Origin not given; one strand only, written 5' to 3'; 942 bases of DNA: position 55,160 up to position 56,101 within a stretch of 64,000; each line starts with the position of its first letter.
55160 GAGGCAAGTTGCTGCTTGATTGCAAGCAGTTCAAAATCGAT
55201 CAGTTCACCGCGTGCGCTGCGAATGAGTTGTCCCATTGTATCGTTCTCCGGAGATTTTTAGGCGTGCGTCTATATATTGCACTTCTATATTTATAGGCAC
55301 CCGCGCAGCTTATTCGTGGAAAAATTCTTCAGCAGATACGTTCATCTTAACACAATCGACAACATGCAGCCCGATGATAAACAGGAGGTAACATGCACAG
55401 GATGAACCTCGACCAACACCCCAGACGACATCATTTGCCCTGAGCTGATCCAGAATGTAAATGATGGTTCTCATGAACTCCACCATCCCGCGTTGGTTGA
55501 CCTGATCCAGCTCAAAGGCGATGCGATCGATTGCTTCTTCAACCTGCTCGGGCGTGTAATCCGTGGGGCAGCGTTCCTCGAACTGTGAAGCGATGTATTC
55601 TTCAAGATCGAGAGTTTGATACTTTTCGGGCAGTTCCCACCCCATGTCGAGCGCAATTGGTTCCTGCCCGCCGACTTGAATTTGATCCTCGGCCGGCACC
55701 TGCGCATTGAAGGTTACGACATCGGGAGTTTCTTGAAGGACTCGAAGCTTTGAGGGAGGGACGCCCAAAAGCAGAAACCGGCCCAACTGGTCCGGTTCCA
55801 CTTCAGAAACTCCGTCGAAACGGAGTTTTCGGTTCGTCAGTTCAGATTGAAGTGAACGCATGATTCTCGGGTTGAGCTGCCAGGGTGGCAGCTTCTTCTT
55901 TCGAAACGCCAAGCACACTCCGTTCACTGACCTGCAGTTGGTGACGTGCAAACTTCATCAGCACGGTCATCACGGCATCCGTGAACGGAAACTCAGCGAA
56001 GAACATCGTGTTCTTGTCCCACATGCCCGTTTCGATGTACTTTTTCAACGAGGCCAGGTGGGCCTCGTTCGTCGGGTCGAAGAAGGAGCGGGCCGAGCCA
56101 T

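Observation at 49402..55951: DnaE-type polymerase palm split between two ORFs 5.3 kb apart, exactly between the hG[GS] and DxD motifs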

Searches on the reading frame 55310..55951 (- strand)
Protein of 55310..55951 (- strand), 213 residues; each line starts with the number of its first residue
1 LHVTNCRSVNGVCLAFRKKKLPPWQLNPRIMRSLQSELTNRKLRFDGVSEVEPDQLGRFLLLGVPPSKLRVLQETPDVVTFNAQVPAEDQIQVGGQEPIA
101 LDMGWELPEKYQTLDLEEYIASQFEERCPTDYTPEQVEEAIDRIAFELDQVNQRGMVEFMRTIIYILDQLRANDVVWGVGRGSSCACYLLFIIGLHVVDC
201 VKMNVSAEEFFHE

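Call 3: search_protein_families(library=pfam, proteins=[window:55310-55951:-], max_evalue=1)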
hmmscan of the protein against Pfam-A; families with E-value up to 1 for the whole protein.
window:55310-55951:- (213 aa): 1 family
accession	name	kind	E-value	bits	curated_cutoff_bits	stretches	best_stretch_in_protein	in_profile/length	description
PF07733.18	DNA_pol3_alpha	-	2.1e-08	34.6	23.9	1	119-212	2-95/260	Bacterial DNA polymerase III alpha NTPase domain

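Call 4: search_protein_families(library=phrogs, proteins=[window:55310-55951:-], max_evalue=0.01)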
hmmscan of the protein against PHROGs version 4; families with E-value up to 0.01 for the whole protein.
window:55310-55951:- (213 aa): 4 families
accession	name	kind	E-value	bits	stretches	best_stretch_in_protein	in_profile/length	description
phrog_11127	-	DNA, RNA and nucleotide metabolism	6.1e-33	115.2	1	37-211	3-170/171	DNA polymerase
phrog_405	-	DNA, RNA and nucleotide metabolism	2.8e-08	33.1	1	112-204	336-428/1190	DNA polymerase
phrog_13169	-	DNA, RNA and nucleotide metabolism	7.5e-05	22.8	1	131-212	326-410/463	DNA polymerase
phrog_7513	-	unknown function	0.0042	17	1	136-204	369-436/461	-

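Call 10: search_dna_similar(query=window:55310-55951:-, collection=phages, mode=protein, max_rows=40, rows=spread)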
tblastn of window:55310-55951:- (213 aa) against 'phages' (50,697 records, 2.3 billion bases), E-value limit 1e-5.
Records with a match: 92; places in all: 92; records where one place covers at least 80% of the query: 9.
Best place of each record, by identity: <60% 92.
By first word of the organism name: Escherichia 33; Pseudomonas 11; Klebsiella 10; Erwinia 8; Salmonella 8; Xanthomonas 4; Yersinia 4; Stenotrophomonas 2; Agrobacterium 2; Serratia 2; and 6 more.
By host as written in the record: Escherichia coli 10; - 9; Pseudomonas aeruginosa PAO1 5; Klebsiella pneumoniae 5; Salmonella enterica subsp. enterica serovar Typhimurium 4; Pseudomonas aeruginosa 3; Erwinia amylovora 3; Erwinia amylovora SNUABM_01 3; and 38 more.
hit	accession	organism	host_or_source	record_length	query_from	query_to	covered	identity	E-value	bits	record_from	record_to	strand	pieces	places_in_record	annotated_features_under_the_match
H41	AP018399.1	Xanthomonas phage XacN1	Xanthomonas citri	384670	29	211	86%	35.3%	2e-29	120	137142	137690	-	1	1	DNA polymerase III alpha subunit | hypothetical protein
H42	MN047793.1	Xanthomonas phage Xoo-sp13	Xanthomonas oryzae pv. oryzae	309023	36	211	83%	34.4%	1e-28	118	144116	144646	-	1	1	none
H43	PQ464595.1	Erwinia phage Kaldavass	Erwinia aphidicola W09_2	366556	17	211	92%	28.0%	9e-14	75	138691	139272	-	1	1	DNA polymerase | hypothetical protein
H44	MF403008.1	Agrobacterium phage Atu_ph07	Agrobacterium tumefaciens C58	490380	37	211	82%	27.3%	3e-14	76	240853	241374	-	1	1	hypothetical protein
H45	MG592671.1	Vibrio phage 2.275.O._10N.286.54.E11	Vibrio cyclitrophicus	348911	104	213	52%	36.4%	3e-14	76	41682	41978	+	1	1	DNA polymerase III alpha subunit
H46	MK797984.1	Pseudomonas phage vB_PaeM_PA5oct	-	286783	105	210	50%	36.8%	3e-16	82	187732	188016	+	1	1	hypothetical protein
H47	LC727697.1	Pseudomonas phage sp. 30-2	Pseudomonas aeruginosa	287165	105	210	50%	36.8%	3e-16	82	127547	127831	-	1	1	hypothetical protein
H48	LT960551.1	Yersinia phage fHe-Yen9-04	-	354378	105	211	50%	35.5%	1e-12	72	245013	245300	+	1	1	g324: hypothetical protein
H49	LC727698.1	Pseudomonas phage sp. 30-3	Pseudomonas aeruginosa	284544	105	210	50%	35.8%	1e-15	81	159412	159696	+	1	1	hypothetical protein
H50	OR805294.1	Pseudomonas phage Ettore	Pseudomonas aeruginosa PAO1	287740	105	210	50%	35.8%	1e-15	81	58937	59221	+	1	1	DNA polymerase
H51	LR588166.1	Pseudomonas phage vB_PaeM_MIJ3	-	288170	105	210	50%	35.8%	1e-15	81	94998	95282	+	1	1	DNA polymerase III alpha ...: DNA polymerase III alpha subunit; hypothetical protein; putative ...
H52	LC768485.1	Klebsiella phage phiKp_21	Klebsiella pneumoniae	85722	105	210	50%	34.9%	4e-13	73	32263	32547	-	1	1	hypothetical protein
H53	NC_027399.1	Klebsiella phage K64-1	Klebsiella pneumoniae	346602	105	210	50%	34.9%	4e-13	73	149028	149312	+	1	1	DNA polymerase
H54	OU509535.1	Klebsiella pneumoniae phage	not known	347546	105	210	50%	34.9%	4e-13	73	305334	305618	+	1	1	record has no annotation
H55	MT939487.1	Erwinia phage pEa_SNUABM_47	Erwinia amylovora SNUABM_01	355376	105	210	50%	34.9%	4e-13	73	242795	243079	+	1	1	putative DNA polymerase III alpha subunit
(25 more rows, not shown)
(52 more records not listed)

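Call 18: search_solved_structures(query=window:55310-55951:-, max_evalue=1, show_alignments=2)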
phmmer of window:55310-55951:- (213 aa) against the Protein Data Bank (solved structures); distinct sequences matched with E-value up to 1: 8.
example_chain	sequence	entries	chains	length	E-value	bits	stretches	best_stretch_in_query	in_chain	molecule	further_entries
5lew_A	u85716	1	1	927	0.51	13.1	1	142-211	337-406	DNA polymerase III subunit alpha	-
2hpi_A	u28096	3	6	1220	0.54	13.1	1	130-211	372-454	DNA polymerase III alpha subunit | DNA polymerase III subunit alpha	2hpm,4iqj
7pu7_A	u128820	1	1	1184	0.55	13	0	142-211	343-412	DNA polymerase III subunit alpha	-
3e0d_A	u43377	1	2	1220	0.56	13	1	130-211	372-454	DNA polymerase III subunit alpha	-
2hnh_A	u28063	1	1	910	0.97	12.2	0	138-211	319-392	DNA polymerase III alpha subunit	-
4jom_A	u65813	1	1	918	0.98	12.2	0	138-211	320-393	DNA polymerase III subunit alpha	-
2hqa_A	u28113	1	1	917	0.98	12.2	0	138-211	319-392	DNA polymerase III alpha subunit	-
5m1s_A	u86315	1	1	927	1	12.2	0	138-211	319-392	DNA polymerase III subunit alpha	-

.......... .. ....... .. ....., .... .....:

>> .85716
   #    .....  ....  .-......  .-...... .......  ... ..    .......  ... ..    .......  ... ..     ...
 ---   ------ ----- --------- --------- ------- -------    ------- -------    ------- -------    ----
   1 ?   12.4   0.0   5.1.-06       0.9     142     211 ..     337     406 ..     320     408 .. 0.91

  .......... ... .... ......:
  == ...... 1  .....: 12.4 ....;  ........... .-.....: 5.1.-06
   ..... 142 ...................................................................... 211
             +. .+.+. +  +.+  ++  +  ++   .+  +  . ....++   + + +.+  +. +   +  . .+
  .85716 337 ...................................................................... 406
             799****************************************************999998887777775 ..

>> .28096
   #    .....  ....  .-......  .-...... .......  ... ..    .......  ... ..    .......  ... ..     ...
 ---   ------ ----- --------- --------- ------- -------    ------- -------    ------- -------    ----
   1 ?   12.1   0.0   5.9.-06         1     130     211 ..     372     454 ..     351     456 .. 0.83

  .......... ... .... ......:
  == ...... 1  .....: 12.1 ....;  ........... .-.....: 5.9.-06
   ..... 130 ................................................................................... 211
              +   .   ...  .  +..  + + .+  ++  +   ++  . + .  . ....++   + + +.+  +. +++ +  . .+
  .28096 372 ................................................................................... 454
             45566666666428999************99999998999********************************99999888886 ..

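Call 21: find_homologous_proteins(query=window:55310-55861:-, max_evalue=0.00001)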
Query window:55310-55861:- (183 aa): 237 proteins with E <= 0.00001 among 265 candidates; the best 120 are listed.
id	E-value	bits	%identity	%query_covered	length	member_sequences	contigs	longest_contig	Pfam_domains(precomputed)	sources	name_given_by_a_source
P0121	1.2e-117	408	100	100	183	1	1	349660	PF07733.19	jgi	jgi:hypothetical protein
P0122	1.2e-80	288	68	100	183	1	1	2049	PF07733.19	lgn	-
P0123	5.3e-80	285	69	100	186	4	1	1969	PF07733.19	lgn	-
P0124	7.8e-80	285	67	100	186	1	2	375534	PF07733.19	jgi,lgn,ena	-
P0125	9.2e-80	285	68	99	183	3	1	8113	PF07733.19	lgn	-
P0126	1.6e-79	284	67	100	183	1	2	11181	PF07733.19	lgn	-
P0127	4.1e-79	282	67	100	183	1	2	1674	PF07733.19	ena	-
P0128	2.8e-78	280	68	100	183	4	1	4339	PF07733.19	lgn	-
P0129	3.4e-74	266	63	100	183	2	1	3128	PF07733.19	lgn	-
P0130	2.8e-73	263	64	98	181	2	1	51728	PF07733.19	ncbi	-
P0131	4.4e-73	263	66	100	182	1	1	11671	PF07733.19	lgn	-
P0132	6.0e-73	262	66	100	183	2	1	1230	PF07733.19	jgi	jgi:hypothetical protein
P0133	2.1e-71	257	61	100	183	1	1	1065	PF07733.19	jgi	jgi:DNA polymerase III alpha subunit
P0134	2.2e-71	257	64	100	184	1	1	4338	PF07733.19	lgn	-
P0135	2.3e-71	257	63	100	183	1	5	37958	PF07733.19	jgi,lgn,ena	-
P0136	4.8e-70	253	62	100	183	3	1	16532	PF07733.19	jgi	-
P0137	5.0e-70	253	63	100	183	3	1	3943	PF07733.19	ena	-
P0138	1.1e-68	249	63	100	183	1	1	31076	PF07733.19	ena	-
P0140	1.6e-68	248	61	100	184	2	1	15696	PF07733.19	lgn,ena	-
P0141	1.6e-68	248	60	100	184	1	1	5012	PF07733.19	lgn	-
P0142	2.1e-68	248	62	100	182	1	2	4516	PF07733.19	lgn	-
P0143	6.8e-68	246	63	100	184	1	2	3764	PF07733.19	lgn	-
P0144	1.2e-67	245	61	100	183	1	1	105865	PF07733.19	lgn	-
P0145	2.3e-67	244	61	97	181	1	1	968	PF07733.19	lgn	-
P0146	4.7e-67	243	62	99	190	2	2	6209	PF07733.19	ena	-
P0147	1.1e-66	242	60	100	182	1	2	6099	PF07733.19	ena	-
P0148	1.7e-66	241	61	99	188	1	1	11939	PF07733.19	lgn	-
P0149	1.9e-66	241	60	100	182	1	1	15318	PF07733.19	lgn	-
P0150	4.8e-66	240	63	98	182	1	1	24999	PF07733.19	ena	-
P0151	1.2e-65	239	59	100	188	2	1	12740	PF07733.19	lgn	-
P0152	2.3e-65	238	58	100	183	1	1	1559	PF07733.19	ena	-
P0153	2.7e-65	237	60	100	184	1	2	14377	PF07733.19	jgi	jgi:DNA polymerase III alpha subunit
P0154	2.8e-65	237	62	99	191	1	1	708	PF07733.19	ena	-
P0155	1.4e-64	235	59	100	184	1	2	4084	PF07733.19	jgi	jgi:DNA polymerase III alpha subunit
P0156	3.0e-63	231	57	99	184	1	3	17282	PF07733.19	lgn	-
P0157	6.7e-63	230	60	100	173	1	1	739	PF07733.19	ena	-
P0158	1.6e-62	228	59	100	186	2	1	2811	PF07733.19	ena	-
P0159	2.3e-62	228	59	100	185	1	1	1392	PF07733.19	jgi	jgi:DNA polymerase III alpha subunit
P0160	6.0e-62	227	59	100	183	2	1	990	PF07733.19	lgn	-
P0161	6.8e-61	223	55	100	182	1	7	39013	PF07733.19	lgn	-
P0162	1.2e-60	222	55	100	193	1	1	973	PF07733.19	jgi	jgi:DNA polymerase III alpha subunit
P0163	2.2e-60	221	58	100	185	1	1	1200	PF07733.19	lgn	-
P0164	6.6e-60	220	56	99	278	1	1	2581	PF26948.1,PF07733.19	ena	-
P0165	1.0e-59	219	56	100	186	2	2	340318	PF07733.19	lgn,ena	-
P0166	2.6e-59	218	59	99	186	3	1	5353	PF07733.19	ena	-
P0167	3.8e-59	217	55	100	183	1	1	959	PF07733.19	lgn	-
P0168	4.2e-59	217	56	97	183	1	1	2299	PF07733.19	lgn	-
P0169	7.3e-59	217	53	100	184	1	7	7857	PF07733.19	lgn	-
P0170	8.3e-59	216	55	98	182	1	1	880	PF07733.19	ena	-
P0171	1.1e-58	216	55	100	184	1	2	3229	PF07733.19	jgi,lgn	jgi:DNA polymerase III alpha subunit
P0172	1.2e-58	216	54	100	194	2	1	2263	PF07733.19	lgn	-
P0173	2.7e-58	215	57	99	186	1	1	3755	PF07733.19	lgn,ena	-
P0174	4.1e-58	214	55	99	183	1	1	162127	PF07733.19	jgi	jgi:hypothetical protein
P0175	4.4e-58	214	56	100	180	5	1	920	PF07733.19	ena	-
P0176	5.2e-58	214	55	100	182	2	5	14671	PF07733.19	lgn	-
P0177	8.9e-58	213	55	100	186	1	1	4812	PF07733.19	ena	-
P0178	1.7e-57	212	52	99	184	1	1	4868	PF07733.19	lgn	-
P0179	3.6e-57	211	53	100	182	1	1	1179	PF07733.19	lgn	-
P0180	4.7e-57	211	52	100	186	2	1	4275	PF07733.19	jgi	jgi:DNA polymerase III alpha subunit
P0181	6.8e-57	210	54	100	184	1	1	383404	PF07733.19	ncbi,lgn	-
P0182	9.2e-57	210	52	100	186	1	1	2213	PF07733.19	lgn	-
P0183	1.0e-56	210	51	100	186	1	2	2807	PF07733.19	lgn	-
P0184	1.3e-56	209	53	100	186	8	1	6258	PF07733.19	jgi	jgi:DNA polymerase III alpha subunit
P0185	4.3e-56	207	53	100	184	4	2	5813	PF07733.19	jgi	jgi:DNA polymerase III alpha subunit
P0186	6.8e-56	207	51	100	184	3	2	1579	PF07733.19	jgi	jgi:DNA polymerase III alpha subunit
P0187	7.9e-56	207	51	100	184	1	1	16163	PF07733.19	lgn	-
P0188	8.4e-56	207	54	100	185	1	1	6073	PF07733.19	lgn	-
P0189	8.9e-56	206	56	98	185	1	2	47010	PF07733.19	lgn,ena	-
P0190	1.7e-55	206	51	100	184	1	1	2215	PF07733.19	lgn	-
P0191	1.7e-55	206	51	100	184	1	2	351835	PF07733.19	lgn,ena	-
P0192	2.3e-55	205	53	100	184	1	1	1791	PF07733.19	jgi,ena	-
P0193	2.5e-55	205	54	100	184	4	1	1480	PF07733.19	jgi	jgi:hypothetical protein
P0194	4.7e-55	204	52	100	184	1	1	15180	PF07733.19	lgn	-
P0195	4.8e-55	204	53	100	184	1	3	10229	PF07733.19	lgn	-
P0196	5.3e-55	204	51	100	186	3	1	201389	PF07733.19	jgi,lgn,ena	-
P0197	6.2e-55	204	52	100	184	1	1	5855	PF07733.19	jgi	jgi:Bacterial DNA polymerase III alpha NTPase domain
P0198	7.6e-55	203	53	100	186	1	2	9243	PF07733.19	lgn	-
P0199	8.4e-55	203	51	100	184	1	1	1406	PF07733.19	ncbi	-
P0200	8.5e-55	203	52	99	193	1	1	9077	PF07733.19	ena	-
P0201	8.7e-55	203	52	100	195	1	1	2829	PF07733.19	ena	-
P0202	9.5e-55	203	51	99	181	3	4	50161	PF07733.19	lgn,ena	-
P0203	1.1e-54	203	59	84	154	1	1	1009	PF07733.19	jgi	-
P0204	2.2e-54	202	52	100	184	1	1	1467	PF07733.19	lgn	-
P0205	3.0e-54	201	52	100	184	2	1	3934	PF07733.19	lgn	-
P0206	3.4e-54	201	54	99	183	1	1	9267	PF07733.19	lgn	-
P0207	3.4e-54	201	51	100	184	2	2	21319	PF07733.19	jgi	jgi:DNA polymerase III alpha subunit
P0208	5.2e-54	201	52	99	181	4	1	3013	PF07733.19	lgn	-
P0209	5.3e-54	201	50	97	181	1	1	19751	PF07733.19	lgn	-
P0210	5.9e-54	201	52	99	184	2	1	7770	PF07733.19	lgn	-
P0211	6.5e-54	200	52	100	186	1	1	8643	PF07733.19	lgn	-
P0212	8.4e-54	200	51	100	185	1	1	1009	PF07733.19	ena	-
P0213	9.0e-54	200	54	100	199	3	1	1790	PF07733.19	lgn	-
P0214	1.7e-53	199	51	100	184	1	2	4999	PF07733.19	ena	-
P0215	2.6e-53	198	53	100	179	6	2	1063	PF07733.19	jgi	jgi:DNA polymerase III alpha subunit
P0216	3.0e-53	198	51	100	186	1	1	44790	PF07733.19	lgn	-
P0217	4.3e-53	198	50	98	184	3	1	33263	PF07733.19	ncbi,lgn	-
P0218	7.7e-53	197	51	100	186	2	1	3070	PF07733.19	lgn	-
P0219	1.2e-52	196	51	99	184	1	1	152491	PF07733.19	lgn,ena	-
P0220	1.6e-52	196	51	100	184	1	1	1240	PF07733.19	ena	-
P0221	1.7e-52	196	53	100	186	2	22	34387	PF07733.19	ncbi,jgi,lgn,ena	jgi:DNA polymerase III alpha subunit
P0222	2.5e-52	195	52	100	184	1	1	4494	PF07733.19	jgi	jgi:DNA polymerase III alpha subunit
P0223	2.8e-52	195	49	100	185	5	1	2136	PF07733.19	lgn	-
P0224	4.4e-52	194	51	100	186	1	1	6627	PF07733.19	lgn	-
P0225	4.8e-52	194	45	100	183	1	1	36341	PF07733.19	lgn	-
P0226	5.7e-52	194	50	100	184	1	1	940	PF07733.19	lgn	-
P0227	5.8e-52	194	49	100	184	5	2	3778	PF07733.19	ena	-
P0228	7.1e-52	194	48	100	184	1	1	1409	PF07733.19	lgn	-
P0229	1.8e-51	192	49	98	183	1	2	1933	PF07733.19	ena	-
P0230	2.5e-51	192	49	100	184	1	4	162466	PF07733.19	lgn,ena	-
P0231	4.5e-51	191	47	100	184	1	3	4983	PF07733.19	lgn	-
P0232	5.3e-51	191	49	98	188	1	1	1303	PF07733.19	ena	-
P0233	8.4e-51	190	50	99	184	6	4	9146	PF07733.19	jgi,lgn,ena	jgi:DNA polymerase III alpha subunit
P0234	1.0e-50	190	49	100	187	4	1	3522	PF07733.19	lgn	-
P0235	1.2e-50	190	49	99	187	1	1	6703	PF07733.19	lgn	-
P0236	2.5e-50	189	48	100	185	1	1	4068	PF07733.19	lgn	-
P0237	2.9e-50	188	48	100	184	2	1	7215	PF07733.19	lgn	-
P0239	4.9e-50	188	51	100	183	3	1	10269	PF07733.19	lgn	-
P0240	1.3e-49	186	49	98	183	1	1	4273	PF07733.19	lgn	-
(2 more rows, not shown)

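Call 26: search_solved_structures(query=A2, max_evalue=0.01, show_alignments=2)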
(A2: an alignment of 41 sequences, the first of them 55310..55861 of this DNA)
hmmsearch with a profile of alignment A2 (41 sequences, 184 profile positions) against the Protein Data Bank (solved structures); distinct sequences matched with E-value up to 0.01: 0.

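Call 38: predict_structure(alignment_id=A2)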
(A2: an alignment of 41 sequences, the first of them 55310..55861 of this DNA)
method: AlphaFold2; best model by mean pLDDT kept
length: 183 residues; sequences in the alignment: 41
mean_pLDDT: 88.6   pTM: 0.60
mean pLDDT of the five models: 88.6, 88.5, 87.8, 87.1, 84.6
residues with pLDDT >= 90: 120; 70-90: 48; 50-70: 14; < 50: 1
segments of 3 or more residues with pLDDT < 50: none
pLDDT, mean of each block of 10 residues (from residue 1): 77 89 93 92 93 92 82 75 96 95 97 96 90 94 84 75 91 89 78
secondary structure, 60 per line:
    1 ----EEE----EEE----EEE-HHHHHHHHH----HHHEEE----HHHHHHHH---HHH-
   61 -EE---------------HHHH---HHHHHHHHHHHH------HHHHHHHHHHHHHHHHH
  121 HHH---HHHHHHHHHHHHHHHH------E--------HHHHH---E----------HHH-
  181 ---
elements in order: E5-7 E12-14 E19-21 H23-31 E39-41 H46-53 H79-82 H86-97 H104-123 H127-142 H158-162

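Call 43: fold_search(model_id=the predicted structure, library=pdb)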
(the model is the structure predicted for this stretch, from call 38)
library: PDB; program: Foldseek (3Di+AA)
matches with E <= 10: 24; with E <= 0.001: 0
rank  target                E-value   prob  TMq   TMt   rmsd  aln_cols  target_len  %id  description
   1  5fkv_A                3.7e-02  0.87  0.43  0.08  14.7       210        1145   15  cryo-EM structure of the E. coli replicative DNA polymerase complex bound to DNA (DNA polymerase III alpha, beta, epsi (released 2015-11-25)
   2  5lew                  5.7e-02  1.00  0.44  0.10   3.4       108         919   18  DNA polymerase (released 2017-10-25)
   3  4iqj_D                6.0e-01  0.85  0.40  0.07   7.0       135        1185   17  Structure of PolIIIalpha-Tauc-DNA complex suggests an atomic model of the replisome (released 2013-03-13)
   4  2hpi                  6.8e-01  0.75  0.36  0.07   6.9       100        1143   18  Eubacterial and Eukaryotic Replicative DNA Polymerases are not Homologous: X-ray Structure of DNA Polymerase III (released 2006-09-19)
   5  4iqj_C                8.2e-01  0.72  0.37  0.07   6.7       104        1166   17  Structure of PolIIIalpha-Tauc-DNA complex suggests an atomic model of the replisome (released 2013-03-13)
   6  9q9i_E                1.1e+00  0.02  0.12  0.06  20.5       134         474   11  Cryo-EM structure of human Mre11-Rad50-Nbs1 complex bound to DNA (released 2025-10-01)
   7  4iqj_B                2.4e+00  0.60  0.35  0.06   2.1        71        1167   21  Structure of PolIIIalpha-Tauc-DNA complex suggests an atomic model of the replisome (released 2013-03-13)
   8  9jz1_A                2.6e+00  0.33  0.18  0.14   2.9        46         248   15  Crystal structure of Nir2 C-terminal domain in complex with phosphate (released 2025-10-15)
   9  9jtz_A                2.6e+00  0.30  0.18  0.13   2.9        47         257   15  Crystal structure of Nir2 C-terminal domain in complex with phosphatidic acid (released 2025-10-15)
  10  9ko3_B                2.7e+00  0.15  0.18  0.20   4.1        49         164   16  Crystal structure of Agrobacterium tumefaciens PmtA with SAH (released 2025-04-23)
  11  9jzp_A                2.9e+00  0.28  0.19  0.14   3.3        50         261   14  Crystal structure of Nir2 C-terminal domain (released 2025-10-15)
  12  5n8r_A                3.5e+00  0.03  0.14  0.05  16.8        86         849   19  Crystal Structure of Drosophilia DHX36 helicase in complex with GAGCACTGC (released 2018-03-14)
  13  5n8r_B                4.3e+00  0.04  0.16  0.05  17.1        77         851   19  Crystal Structure of Drosophilia DHX36 helicase in complex with GAGCACTGC (released 2018-03-14)
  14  9ko3_A                4.8e+00  0.11  0.18  0.19   4.2        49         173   16  Crystal structure of Agrobacterium tumefaciens PmtA with SAH (released 2025-04-23)
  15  7pkq_v                4.8e+00  0.02  0.15  0.19  17.1       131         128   14  Small subunit of the Chlamydomonas reinhardtii mitoribosome (released 2023-06-14)
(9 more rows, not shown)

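Call 47: get_annotated_region(hit=H46, flank=3000)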
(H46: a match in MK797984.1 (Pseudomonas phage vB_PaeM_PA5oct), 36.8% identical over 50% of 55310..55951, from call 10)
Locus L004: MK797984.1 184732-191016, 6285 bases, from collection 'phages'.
description: Pseudomonas phage vB_PaeM_PA5oct, complete genome.
organism: Pseudomonas phage vB_PaeM_PA5oct (NCBI taxid 2163605)
taxonomy: Viruses; Duplodnaviria; Heunggongvirae; Uroviricota; Caudoviricetes; Arenbergviridae; Wroclawvirus; Wroclawvirus PA5oct
host: -; source: -; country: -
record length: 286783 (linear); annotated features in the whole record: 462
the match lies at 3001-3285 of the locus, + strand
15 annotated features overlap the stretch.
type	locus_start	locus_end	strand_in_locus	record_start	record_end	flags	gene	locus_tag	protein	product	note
CDS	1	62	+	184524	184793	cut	-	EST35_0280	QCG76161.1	hypothetical protein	-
CDS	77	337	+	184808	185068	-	-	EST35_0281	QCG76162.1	polyubiquitin-like protein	-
CDS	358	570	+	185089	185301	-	-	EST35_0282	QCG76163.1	hypothetical protein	-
CDS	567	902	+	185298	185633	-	-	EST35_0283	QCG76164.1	Endonuclease III-like protein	-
CDS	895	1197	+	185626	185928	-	-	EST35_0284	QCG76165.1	hypothetical protein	-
CDS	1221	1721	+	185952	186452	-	-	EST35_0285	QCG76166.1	structural protein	ESI-MS/MS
CDS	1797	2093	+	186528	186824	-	-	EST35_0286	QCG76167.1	hypothetical protein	-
CDS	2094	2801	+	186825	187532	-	-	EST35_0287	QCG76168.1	hypothetical protein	-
CDS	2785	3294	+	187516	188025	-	-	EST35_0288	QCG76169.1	hypothetical protein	-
CDS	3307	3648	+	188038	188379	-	-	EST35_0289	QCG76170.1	hypothetical protein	-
CDS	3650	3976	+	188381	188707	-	-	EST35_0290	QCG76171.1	chaperonin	-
CDS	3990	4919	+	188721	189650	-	-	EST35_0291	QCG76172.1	hypothetical protein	-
CDS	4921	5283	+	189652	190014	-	-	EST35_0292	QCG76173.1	structural protein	ESI-MS/MS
CDS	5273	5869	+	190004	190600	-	-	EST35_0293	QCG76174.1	hypothetical protein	-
CDS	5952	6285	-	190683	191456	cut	-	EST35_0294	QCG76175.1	phosphate starvation-inducible protein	Phosphate starvation-inducible protein PhoH, predicted ATPase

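Call 49: get_annotated_region(hit=H45, flank=3000)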
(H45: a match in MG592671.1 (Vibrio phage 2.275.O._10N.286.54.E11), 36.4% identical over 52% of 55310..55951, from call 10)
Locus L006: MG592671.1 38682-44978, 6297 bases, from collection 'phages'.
description: Vibrio phage 2.275.O._10N.286.54.E11, partial genome.
organism: Vibrio phage 2.275.O._10N.286.54.E11 (NCBI taxid 1881285)
taxonomy: Viruses; Duplodnaviria; Heunggongvirae; Uroviricota; Caudoviricetes
host: Vibrio cyclitrophicus; source: iron chloride precipitation of 0.2um-filtered seawater, resuspended in oxalate solution; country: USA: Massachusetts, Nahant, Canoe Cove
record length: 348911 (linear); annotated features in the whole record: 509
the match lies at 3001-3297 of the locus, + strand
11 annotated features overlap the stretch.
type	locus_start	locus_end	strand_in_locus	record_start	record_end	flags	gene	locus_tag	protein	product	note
CDS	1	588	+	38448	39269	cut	-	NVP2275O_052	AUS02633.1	hypothetical protein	NVP2275O_052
CDS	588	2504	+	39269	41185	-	-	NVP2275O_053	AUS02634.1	hypothetical protein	NVP2275O_053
CDS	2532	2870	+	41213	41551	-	-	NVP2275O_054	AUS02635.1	hypothetical protein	NVP2275O_054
CDS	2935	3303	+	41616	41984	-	-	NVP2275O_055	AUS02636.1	DNA polymerase III alpha subunit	NVP2275O_055; tara_best_match:OM-RGC.v1.021406030; cvp_best_match:RF_PEP_422937052; InterPro:IPR011708; pfam:PF07733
CDS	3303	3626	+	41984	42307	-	-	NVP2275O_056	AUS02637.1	hypothetical protein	NVP2275O_056; tara_best_match:OM-RGC.v1.026624998; cvp_best_match:NCBI_PEP_441462840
CDS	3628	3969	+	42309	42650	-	-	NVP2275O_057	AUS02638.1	chaperonin 10 Kd subunit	NVP2275O_057; tara_best_match:OM-RGC.v1.028181273; cvp_best_match:NCBI_PEP_441462839; InterPro:IPR011032; pfam:PF00166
CDS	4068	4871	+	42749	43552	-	-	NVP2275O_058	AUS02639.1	TMhelix containing protein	NVP2275O_058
CDS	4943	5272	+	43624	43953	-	-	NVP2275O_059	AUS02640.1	hypothetical protein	NVP2275O_059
CDS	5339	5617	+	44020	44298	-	-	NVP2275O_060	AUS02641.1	hypothetical protein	NVP2275O_060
CDS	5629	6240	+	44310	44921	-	-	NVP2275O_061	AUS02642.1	hypothetical protein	NVP2275O_061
CDS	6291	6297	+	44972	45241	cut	-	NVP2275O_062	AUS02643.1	coil containing protein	NVP2275O_062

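Call 74: find_encoding_contigs(protein=P0121, flank=1000, max_places=2)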
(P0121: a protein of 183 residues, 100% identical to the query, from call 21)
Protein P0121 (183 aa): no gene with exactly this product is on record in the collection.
